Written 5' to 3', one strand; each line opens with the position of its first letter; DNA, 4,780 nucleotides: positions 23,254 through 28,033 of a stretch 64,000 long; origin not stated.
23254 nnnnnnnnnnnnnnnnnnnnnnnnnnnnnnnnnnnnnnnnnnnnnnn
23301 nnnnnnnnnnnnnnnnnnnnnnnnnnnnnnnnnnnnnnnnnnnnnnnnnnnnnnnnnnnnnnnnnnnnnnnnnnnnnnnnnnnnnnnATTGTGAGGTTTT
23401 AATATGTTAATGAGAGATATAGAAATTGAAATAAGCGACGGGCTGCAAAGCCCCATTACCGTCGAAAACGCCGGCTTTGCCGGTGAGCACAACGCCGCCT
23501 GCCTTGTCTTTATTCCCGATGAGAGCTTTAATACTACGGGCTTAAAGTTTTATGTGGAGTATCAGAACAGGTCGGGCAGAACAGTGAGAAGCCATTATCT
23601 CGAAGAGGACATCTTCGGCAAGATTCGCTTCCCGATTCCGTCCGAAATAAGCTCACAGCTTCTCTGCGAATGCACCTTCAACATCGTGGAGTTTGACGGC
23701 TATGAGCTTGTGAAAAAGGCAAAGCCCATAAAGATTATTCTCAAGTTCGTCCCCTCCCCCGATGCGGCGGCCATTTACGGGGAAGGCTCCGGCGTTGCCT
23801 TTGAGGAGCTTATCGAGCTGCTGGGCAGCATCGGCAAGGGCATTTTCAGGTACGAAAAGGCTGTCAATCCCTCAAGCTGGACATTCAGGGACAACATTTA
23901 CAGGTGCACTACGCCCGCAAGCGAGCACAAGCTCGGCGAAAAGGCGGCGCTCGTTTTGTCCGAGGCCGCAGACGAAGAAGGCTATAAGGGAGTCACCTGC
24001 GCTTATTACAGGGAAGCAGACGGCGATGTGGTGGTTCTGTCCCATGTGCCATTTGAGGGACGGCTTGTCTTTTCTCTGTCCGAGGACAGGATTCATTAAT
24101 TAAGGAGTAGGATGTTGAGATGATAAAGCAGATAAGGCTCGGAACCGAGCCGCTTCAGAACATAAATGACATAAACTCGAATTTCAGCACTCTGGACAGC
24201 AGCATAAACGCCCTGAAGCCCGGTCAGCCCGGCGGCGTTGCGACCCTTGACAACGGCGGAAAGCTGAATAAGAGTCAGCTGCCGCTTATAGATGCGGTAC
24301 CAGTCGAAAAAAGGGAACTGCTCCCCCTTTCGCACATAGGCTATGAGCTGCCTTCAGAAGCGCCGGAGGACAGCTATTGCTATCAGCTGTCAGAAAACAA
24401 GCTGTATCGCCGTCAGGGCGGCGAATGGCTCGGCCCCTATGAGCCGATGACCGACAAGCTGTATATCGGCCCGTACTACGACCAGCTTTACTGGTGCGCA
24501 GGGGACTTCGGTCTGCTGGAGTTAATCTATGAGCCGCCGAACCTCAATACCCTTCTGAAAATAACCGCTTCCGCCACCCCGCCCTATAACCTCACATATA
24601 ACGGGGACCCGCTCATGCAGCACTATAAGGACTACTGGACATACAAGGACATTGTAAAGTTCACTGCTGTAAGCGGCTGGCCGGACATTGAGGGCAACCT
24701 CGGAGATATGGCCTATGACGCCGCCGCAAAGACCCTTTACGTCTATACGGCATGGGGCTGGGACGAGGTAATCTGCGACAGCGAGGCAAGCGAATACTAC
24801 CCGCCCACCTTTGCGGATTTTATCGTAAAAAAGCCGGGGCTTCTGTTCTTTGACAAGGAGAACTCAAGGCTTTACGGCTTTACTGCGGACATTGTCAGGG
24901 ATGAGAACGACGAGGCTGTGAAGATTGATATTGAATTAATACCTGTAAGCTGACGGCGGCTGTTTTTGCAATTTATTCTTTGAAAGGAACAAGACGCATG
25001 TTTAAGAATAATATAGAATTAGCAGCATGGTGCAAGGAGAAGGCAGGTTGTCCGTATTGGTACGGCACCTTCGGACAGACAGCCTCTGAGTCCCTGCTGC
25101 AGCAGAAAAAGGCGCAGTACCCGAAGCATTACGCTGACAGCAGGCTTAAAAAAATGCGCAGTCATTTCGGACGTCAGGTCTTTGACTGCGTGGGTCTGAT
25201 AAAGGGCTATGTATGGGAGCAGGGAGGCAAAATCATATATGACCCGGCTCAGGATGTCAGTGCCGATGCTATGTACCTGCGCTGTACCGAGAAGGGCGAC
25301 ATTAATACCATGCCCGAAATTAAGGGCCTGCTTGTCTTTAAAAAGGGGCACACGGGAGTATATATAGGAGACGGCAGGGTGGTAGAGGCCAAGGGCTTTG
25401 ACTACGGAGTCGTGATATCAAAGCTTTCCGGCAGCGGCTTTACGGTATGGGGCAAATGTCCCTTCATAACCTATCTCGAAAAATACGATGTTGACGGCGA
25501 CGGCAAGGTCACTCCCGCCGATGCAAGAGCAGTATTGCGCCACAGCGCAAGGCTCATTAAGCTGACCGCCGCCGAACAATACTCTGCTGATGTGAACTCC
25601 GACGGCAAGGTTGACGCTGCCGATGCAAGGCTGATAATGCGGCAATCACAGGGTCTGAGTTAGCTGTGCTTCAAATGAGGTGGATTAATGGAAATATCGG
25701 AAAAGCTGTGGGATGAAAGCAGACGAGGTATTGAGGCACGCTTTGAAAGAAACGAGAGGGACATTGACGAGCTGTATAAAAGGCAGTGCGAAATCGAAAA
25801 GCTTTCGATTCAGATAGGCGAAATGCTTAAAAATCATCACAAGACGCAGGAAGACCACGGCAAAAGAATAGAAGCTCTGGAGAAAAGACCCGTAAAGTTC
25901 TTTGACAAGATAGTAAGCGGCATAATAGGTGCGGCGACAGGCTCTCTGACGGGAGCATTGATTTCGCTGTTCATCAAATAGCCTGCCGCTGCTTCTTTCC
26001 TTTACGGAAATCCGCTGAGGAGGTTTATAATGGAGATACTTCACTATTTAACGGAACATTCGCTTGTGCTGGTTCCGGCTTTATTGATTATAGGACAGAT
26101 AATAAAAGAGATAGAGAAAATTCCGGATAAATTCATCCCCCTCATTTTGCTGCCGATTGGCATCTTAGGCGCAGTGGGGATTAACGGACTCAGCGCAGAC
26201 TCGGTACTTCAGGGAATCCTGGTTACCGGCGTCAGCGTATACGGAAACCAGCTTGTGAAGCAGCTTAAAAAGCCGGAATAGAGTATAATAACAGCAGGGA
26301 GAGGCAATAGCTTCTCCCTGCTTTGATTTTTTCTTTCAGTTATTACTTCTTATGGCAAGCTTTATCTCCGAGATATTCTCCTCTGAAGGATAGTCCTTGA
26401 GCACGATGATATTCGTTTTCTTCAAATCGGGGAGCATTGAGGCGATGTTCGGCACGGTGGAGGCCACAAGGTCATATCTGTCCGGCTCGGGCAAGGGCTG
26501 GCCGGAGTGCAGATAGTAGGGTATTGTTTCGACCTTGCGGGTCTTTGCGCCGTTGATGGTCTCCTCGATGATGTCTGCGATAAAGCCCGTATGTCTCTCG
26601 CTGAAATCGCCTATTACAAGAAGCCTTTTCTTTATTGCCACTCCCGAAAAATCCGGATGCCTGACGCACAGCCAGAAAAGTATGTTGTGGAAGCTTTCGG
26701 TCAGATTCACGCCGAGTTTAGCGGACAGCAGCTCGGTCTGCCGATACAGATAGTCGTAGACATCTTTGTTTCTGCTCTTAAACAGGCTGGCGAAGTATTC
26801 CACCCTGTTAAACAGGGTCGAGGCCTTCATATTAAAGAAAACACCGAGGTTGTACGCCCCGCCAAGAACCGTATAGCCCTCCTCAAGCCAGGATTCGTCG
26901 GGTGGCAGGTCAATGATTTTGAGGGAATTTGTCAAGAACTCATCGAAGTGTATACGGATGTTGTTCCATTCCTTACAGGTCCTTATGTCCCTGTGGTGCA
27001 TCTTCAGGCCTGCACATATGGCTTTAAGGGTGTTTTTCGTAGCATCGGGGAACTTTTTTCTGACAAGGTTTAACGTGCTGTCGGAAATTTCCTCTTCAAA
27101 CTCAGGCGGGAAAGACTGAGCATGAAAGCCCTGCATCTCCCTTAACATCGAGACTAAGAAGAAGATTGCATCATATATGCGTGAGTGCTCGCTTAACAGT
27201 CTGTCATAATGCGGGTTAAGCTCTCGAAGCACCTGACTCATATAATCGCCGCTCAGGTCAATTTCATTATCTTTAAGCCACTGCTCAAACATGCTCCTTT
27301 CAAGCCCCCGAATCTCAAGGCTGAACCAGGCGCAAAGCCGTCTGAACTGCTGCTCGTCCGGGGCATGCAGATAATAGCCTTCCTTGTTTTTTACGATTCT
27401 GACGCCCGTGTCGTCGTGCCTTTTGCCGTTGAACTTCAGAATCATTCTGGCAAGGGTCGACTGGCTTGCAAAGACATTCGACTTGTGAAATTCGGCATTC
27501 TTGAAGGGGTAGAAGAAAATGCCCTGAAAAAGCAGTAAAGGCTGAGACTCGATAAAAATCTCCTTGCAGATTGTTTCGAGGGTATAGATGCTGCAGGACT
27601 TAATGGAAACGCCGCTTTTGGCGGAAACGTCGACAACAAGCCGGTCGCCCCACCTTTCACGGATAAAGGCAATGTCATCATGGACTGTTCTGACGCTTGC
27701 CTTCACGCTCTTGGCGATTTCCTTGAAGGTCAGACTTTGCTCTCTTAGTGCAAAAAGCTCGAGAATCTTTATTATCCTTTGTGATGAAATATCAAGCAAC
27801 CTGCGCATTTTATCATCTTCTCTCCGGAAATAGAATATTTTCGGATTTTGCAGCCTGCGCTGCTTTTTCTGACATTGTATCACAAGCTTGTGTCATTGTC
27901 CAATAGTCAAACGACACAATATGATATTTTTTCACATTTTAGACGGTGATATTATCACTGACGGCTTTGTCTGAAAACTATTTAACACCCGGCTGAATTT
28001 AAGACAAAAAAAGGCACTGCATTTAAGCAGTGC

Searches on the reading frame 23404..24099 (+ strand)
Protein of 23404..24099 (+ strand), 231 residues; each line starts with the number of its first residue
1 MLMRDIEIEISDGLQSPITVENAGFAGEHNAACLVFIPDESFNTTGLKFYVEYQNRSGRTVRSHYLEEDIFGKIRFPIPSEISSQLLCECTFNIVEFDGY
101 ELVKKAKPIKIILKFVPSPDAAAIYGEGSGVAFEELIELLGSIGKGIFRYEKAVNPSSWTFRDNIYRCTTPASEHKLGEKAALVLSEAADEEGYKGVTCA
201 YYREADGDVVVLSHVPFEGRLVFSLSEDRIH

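Call 9: search_protein_families(library=pfam, proteins=[window:23404-24099:+], max_evalue=0.01)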
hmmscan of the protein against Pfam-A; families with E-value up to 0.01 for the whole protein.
window:23404-24099:+ (231 aa): 0 families

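Call 10: search_protein_families(library=phrogs, proteins=[window:23404-24099:+], max_evalue=0.01)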
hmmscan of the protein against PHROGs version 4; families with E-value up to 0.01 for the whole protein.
window:23404-24099:+ (231 aa): 0 families

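Call 44: find_homologous_proteins(query=window:23404-24099:+, max_evalue=0.001)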
Query window:23404-24099:+ (231 aa): 3 proteins with E <= 0.001 among 527 candidates.
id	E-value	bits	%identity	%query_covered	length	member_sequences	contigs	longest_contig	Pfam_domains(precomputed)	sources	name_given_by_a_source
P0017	1.6e-150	517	100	100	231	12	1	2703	-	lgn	-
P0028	2.9e-79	284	57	100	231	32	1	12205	-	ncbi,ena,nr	ncbi:MAG TPA: hypothetical protein PLU77_01800 [Clostridiales bacterium]|nr:hypothetical protein [Cl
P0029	9.8e-48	181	78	50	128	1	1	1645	-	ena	-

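Call 45: find_encoding_contigs(protein=P0028, flank=4000, max_places=6)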
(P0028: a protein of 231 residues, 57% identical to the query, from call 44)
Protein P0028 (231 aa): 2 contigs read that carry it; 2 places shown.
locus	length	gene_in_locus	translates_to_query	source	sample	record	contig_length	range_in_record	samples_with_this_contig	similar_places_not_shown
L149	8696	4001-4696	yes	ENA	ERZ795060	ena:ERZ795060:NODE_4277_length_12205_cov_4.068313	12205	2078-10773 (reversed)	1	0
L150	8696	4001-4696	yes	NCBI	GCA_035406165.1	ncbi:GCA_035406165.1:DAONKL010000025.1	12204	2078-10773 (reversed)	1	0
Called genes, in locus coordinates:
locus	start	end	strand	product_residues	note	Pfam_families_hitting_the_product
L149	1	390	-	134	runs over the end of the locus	PF09561:RE_HpaII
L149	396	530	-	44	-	-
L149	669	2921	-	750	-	PF08531:Bac_rhamnosid_N, PF05592:Bac_rhamnosid, PF17389:Bac_rhamnosid6H, PF17390:Bac_rhamnosid_C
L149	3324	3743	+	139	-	PF07638:Sigma70_ECF (weak), PF08281:Sigma70_r4_2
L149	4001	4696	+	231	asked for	-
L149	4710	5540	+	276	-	-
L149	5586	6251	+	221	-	PF00877:NLPC_P60 (weak), PF00036:EF-hand_1 (faint), PF00404:Dockerin_1, PF13405:EF-hand_6 (faint)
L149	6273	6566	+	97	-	-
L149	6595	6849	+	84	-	PF16079:Phage_holin_5_2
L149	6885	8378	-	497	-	PF08279:HTH_11 (weak)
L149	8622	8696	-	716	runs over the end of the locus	PF00512:HisKA, PF02518:HATPase_c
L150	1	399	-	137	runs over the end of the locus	PF09561:RE_HpaII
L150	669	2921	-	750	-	PF08531:Bac_rhamnosid_N, PF05592:Bac_rhamnosid, PF17389:Bac_rhamnosid6H, PF17390:Bac_rhamnosid_C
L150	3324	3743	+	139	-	PF07638:Sigma70_ECF (weak), PF08281:Sigma70_r4_2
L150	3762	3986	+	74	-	-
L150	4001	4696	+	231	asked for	-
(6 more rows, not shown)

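Call 48: search_protein_families(library=ncbifam, proteins=[window:23404-24099:+], max_evalue=0.1)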
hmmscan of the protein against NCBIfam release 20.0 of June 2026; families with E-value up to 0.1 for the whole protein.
window:23404-24099:+ (231 aa): 0 families

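Call 79: search_protein_families(library=padloc, proteins=[window:23404-24099:+], max_evalue=0.01)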
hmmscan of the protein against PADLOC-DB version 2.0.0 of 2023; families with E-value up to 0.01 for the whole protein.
window:23404-24099:+ (231 aa): 0 families

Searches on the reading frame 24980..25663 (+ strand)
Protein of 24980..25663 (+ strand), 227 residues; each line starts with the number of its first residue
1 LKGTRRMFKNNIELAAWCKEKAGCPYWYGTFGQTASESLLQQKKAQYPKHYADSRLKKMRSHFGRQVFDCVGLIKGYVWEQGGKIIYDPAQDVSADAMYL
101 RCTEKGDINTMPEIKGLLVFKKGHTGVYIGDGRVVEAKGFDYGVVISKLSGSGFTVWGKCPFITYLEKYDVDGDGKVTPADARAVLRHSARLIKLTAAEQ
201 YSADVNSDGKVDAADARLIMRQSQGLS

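Call 9: search_protein_families(library=pfam, proteins=[window:24980-25663:+], max_evalue=0.01)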
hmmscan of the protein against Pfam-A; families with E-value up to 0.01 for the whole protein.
window:24980-25663:+ (227 aa): 6 families
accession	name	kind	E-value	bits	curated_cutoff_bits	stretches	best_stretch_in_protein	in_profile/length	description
PF00404.24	Dockerin_1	-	3.5e-11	43.6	22.9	1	169-221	2-54/57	Dockerin type I domain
PF00036.39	EF-hand_1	-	5.7e-06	25.9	25.4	0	167-188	7-28/29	EF hand domain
PF13405.12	EF-hand_6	-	1.3e-05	24.9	25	0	167-187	7-27/30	EF-hand domain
PF00877.26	NLPC_P60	-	1.5e-05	25.4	23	1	65-155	11-97/105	NlpC/P60 family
PF13202.12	EF-hand_5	-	6.8e-05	22.6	25.9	0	165-179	4-18/25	EF hand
PF13499.12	EF-hand_7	-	0.0091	16.8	30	0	167-212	9-58/67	EF-hand domain pair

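Call 10: search_protein_families(library=phrogs, proteins=[window:24980-25663:+], max_evalue=0.01)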
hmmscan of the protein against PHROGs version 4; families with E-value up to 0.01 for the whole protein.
window:24980-25663:+ (227 aa): 1 family
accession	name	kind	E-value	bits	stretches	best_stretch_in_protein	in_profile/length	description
phrog_329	-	tail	1.9e-05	24.1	1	65-152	557-644/949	minor tail protein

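Call 79: search_protein_families(library=padloc, proteins=[window:24998-25663:+], max_evalue=0.01)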
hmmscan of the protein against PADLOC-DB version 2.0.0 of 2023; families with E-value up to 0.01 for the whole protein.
window:24998-25663:+ (221 aa): 0 families

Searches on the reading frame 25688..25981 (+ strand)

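Call 48: search_protein_families(library=ncbifam, proteins=[window:25688-25981:+], max_evalue=0.1)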
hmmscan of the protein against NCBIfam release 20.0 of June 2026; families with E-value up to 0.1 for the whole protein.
window:25688-25981:+ (97 aa): 2 families
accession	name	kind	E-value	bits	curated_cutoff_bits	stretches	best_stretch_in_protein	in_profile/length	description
NF008437.0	PRK11280.1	equivalog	0.013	15.3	99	1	44-90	40-86/179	hypothetical protein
NF005826.1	PRK07718.1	equivalog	0.065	13.2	140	1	20-87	37-106/143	flagellar basal body-associated protein FliL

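Call 78: search_protein_families(library=pfam, proteins=[window:25688-25981:+], max_evalue=0.01)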
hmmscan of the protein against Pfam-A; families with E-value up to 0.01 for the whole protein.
window:25688-25981:+ (97 aa): 0 families

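Call 79: search_protein_families(library=padloc, proteins=[window:25688-25981:+], max_evalue=0.01)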
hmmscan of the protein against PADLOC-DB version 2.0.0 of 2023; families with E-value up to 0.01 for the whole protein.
window:25688-25981:+ (97 aa): 0 families

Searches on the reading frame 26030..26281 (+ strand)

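Call 48: search_protein_families(library=ncbifam, proteins=[window:26030-26281:+], max_evalue=0.1)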
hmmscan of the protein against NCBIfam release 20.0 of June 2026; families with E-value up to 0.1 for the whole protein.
window:26030-26281:+ (83 aa): 0 families

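Call 78: search_protein_families(library=pfam, proteins=[window:26030-26281:+], max_evalue=0.01)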
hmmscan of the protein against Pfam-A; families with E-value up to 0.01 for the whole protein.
window:26030-26281:+ (83 aa): 2 families
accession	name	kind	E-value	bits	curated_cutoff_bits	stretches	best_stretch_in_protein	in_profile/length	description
PF16079.10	Phage_holin_5_2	-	2.1e-20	73.2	29.2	1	14-79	1-76/76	Phage holin family Hol44, in holin superfamily V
PF06946.16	Phage_holin_5_1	-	0.0061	17.4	22.4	1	2-52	6-53/93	Bacteriophage A118-like holin, Hol118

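Call 79: search_protein_families(library=padloc, proteins=[window:26030-26281:+], max_evalue=0.01)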
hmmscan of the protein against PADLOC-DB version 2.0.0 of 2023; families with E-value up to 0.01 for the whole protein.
window:26030-26281:+ (83 aa): 0 families

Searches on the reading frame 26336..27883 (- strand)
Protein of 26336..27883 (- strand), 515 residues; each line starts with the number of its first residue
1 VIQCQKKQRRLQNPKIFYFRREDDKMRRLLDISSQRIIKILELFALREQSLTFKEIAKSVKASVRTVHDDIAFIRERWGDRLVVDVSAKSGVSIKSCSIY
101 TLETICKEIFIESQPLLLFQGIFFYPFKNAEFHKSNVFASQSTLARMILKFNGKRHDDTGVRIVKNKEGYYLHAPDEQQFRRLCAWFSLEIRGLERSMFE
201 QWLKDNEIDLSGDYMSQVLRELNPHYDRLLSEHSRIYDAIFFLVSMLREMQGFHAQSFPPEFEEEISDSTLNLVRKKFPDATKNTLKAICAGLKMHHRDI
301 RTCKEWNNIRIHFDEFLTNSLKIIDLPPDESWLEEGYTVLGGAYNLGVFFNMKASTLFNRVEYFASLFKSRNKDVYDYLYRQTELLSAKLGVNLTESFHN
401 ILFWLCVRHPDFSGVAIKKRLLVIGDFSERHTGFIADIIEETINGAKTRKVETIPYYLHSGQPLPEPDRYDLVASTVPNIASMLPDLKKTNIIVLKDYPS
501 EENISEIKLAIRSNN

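Call 9: search_protein_families(library=pfam, proteins=[window:26336-27883:-], max_evalue=0.01)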
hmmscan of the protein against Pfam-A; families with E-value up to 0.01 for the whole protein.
window:26336-27883:- (515 aa): 3 families
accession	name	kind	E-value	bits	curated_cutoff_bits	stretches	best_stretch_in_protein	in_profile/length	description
PF08279.18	HTH_11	-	2.7e-05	24.4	25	1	36-88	1-48/55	HTH domain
PF21476.4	PF0610-like_N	-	0.00043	20.9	33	1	35-74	4-38/50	PF0610-like, N-terminal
PF07638.17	Sigma70_ECF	-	0.0015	18.9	21.1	1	23-80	127-181/185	ECF sigma factor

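Call 48: search_protein_families(library=ncbifam, proteins=[window:26336-27883:-], max_evalue=0.1)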
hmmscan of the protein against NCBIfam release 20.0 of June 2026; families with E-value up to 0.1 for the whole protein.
window:26336-27883:- (515 aa): 5 families
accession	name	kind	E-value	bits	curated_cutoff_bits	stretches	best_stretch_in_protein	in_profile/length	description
NF053736.1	AcpB_EbpR_MafR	subfamily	3.1e-31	109.2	130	1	32-511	3-480/481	AcpB/EbpR/MafR family transcriptional regulator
NF053735.1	glob_reg_MafR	equivalog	9e-07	28.1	450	1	35-169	9-140/472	global transcriptional activator MafR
NF007366.0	PRK09863.1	equivalog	0.0048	15.4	426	1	35-77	4-44/586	putative frv operon regulatory protein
NF052366.1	photon_PedR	equivalog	0.037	14.2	120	1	34-74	4-41/74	photosynthetic electron transport-dependent transcriptional regulator PedR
TIGR02999.1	Sig-70_X6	subfamily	0.075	12.9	126.15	0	31-80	133-180/183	ECF-type sigma factor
